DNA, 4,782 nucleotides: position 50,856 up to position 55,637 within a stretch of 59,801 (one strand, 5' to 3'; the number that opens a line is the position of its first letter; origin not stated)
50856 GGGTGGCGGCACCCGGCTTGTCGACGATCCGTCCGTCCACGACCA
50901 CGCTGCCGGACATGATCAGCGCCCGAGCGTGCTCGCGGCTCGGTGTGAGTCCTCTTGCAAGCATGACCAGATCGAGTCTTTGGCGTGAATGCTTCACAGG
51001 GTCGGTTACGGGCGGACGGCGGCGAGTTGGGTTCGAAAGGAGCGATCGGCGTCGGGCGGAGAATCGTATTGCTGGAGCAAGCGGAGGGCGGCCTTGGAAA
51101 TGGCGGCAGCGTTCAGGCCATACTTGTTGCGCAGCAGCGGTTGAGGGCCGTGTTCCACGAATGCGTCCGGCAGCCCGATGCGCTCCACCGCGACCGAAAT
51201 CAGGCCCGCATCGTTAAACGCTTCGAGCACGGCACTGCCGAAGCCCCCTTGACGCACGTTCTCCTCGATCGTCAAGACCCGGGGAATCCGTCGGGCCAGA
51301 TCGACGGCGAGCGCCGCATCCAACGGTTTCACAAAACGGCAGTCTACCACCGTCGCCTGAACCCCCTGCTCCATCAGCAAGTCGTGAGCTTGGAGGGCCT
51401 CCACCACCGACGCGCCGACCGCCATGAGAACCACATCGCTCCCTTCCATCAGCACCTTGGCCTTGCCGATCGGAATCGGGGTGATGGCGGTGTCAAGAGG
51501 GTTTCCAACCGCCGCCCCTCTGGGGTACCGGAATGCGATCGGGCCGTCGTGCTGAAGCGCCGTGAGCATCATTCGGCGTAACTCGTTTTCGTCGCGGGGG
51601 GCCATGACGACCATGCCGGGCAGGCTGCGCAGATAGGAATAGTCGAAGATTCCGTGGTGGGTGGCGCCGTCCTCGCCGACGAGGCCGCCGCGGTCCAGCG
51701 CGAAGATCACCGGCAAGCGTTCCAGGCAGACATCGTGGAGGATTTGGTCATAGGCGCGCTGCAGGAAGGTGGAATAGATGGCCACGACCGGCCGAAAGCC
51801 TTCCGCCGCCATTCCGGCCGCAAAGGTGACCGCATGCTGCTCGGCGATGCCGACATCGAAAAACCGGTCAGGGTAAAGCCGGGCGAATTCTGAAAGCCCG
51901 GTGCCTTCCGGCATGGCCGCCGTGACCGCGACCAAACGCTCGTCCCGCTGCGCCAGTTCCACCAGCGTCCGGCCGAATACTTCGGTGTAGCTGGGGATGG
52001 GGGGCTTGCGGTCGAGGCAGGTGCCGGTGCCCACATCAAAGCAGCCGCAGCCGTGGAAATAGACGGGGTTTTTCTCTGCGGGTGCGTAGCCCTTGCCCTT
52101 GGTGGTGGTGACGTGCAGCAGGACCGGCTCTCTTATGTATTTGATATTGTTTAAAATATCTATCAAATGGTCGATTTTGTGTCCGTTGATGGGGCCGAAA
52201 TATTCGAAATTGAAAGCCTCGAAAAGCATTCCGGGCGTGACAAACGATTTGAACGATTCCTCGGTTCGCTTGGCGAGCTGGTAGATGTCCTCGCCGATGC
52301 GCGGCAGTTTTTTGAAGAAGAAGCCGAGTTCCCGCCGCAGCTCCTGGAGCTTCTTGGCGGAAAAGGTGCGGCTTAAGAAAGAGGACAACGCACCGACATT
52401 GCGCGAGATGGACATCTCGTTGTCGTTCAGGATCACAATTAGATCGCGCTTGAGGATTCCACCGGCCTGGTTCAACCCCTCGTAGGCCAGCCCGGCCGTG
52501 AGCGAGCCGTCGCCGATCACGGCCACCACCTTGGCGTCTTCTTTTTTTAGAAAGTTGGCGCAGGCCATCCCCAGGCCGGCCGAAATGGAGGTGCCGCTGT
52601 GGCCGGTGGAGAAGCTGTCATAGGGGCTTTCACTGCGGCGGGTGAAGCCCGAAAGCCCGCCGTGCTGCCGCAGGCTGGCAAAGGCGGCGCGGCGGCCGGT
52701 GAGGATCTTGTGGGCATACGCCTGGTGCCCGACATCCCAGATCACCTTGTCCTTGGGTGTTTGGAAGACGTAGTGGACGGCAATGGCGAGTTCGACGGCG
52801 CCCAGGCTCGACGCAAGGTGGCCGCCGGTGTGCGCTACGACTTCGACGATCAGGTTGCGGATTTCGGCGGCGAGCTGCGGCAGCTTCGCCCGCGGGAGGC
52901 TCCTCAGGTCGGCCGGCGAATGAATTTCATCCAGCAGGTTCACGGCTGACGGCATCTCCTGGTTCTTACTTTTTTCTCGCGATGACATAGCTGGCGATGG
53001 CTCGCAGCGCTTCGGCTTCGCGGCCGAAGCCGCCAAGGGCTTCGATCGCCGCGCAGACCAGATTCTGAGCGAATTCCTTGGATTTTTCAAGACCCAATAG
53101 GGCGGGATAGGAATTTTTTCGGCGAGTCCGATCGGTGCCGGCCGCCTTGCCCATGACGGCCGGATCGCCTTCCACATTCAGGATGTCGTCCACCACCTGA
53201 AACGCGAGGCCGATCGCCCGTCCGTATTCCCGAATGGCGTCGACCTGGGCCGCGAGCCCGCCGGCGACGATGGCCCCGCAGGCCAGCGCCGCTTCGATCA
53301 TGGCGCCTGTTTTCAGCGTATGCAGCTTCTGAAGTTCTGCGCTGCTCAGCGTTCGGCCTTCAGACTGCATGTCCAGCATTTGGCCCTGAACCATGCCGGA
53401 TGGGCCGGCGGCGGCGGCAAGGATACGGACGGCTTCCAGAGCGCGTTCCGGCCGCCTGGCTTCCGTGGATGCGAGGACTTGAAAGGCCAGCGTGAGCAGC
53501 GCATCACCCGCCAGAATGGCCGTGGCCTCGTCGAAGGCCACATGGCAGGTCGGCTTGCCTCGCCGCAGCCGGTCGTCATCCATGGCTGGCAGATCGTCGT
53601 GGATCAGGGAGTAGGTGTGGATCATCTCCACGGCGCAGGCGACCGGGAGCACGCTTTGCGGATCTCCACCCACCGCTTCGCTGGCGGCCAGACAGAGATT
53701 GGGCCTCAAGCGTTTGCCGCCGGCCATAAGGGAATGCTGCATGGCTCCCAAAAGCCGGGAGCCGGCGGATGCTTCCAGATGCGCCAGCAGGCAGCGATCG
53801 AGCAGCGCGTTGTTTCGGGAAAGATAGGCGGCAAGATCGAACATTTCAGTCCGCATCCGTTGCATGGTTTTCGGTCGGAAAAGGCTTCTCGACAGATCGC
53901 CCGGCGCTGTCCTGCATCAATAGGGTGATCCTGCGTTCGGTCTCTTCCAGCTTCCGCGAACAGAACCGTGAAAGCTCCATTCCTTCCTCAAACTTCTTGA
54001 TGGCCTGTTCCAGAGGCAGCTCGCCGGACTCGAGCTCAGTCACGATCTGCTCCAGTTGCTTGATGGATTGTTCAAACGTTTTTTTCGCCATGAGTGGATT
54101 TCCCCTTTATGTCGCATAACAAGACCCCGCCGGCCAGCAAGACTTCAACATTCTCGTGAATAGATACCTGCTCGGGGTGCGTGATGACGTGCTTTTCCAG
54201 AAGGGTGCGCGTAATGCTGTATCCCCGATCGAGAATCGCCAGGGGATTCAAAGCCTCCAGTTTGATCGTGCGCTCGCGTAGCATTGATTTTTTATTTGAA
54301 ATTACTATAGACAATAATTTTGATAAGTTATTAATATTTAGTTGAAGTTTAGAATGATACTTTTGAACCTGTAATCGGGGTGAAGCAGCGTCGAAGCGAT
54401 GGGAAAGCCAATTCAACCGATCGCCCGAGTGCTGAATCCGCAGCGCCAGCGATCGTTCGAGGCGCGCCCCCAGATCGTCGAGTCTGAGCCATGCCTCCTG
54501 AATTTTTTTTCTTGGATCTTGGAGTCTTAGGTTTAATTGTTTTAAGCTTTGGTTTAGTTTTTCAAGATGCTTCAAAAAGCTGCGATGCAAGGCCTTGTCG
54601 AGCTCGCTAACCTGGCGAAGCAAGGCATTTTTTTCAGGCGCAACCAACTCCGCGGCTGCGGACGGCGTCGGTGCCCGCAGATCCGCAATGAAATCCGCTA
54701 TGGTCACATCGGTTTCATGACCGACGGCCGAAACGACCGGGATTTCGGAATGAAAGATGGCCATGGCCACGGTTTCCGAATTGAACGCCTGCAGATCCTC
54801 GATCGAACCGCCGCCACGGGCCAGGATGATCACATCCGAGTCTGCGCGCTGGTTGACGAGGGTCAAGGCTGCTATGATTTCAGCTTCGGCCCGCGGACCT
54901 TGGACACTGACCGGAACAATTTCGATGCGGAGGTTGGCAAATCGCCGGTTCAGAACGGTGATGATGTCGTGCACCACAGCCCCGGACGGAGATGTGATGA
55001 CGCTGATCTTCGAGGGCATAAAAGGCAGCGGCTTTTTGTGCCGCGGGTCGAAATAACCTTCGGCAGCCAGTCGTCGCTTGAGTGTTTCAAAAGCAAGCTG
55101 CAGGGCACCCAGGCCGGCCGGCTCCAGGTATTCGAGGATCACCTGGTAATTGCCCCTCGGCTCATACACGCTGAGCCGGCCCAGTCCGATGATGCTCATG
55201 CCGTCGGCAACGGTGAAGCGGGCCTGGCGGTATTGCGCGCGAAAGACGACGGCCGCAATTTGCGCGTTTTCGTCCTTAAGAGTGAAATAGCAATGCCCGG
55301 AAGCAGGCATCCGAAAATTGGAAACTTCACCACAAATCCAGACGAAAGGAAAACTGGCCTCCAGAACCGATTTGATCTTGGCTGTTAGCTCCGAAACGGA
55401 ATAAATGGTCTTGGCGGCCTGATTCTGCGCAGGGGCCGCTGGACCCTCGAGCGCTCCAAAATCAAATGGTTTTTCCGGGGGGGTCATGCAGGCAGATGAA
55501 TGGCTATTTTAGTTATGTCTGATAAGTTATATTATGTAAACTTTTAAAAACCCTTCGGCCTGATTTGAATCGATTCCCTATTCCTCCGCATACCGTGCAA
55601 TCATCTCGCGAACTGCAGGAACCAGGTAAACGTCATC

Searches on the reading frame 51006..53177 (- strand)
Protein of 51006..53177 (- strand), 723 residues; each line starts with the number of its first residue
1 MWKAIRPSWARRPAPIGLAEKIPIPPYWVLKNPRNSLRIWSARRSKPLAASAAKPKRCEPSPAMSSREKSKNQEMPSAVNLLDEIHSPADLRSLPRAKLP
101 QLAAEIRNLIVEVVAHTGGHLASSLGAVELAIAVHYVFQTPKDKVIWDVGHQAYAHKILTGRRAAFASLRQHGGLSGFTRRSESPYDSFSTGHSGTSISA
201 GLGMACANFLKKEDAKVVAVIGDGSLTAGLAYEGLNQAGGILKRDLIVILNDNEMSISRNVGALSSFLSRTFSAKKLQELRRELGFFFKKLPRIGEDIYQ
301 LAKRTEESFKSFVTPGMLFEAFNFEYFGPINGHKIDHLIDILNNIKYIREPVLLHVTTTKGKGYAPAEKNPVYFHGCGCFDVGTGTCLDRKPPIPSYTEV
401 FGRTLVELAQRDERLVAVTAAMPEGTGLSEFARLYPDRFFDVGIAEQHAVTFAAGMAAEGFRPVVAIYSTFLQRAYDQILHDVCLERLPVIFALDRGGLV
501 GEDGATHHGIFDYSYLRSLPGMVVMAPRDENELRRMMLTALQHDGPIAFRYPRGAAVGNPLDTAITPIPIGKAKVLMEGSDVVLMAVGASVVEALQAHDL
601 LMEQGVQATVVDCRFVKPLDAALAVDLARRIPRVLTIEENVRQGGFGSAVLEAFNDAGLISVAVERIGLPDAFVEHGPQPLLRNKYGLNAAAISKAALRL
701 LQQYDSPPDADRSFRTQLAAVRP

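Call 13: search_protein_families(library=pfam, proteins=[window:51006-53177:-], max_evalue=0.001)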
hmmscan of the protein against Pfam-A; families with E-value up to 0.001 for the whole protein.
window:51006-53177:- (723 aa): 6 families
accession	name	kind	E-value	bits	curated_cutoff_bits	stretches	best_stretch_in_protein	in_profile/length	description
PF13292.11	DXP_synthase_N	-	2.7e-118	394.7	21.2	1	82-358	1-274/274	1-deoxy-D-xylulose-5-phosphate synthase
PF02779.29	Transket_pyr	-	8.2e-51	172.5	27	1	396-555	4-171/174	Transketolase, pyrimidine binding domain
PF02780.25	Transketolase_C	-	3.8e-33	114.5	25.9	1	571-693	1-124/124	Transketolase, C-terminal domain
PF00456.26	Transketolase_N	-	2e-06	27.5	22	1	102-262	5-192/334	Transketolase, thiamine diphosphate binding domain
PF02775.26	TPP_enzyme_C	-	0.00016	22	21.9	0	183-253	19-82/151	Thiamine pyrophosphate enzyme, C-terminal TPP binding domain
PF22613.1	Transketolase_C_1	-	0.00062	20.4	27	0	579-615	11-47/113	Transketolase-like TK C-terminal domain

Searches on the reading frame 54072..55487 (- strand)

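Call 13: search_protein_families(library=pfam, proteins=[window:54072-55487:-], max_evalue=0.001)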
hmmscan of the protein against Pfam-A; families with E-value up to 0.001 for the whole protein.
window:54072-55487:- (471 aa): 3 families
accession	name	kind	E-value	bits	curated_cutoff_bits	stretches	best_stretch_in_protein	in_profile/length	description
PF02601.20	Exonuc_VII_L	-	4.6e-102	342.2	35.9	1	145-456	1-312/315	Exonuclease VII, large subunit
PF13742.12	tRNA_anti_2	-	1.5e-30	105.8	27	1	29-121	1-94/95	OB-fold nucleic acid binding domain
PF01336.31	tRNA_anti-codon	-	2.4e-12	47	27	1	49-123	1-74/75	OB-fold nucleic acid binding domain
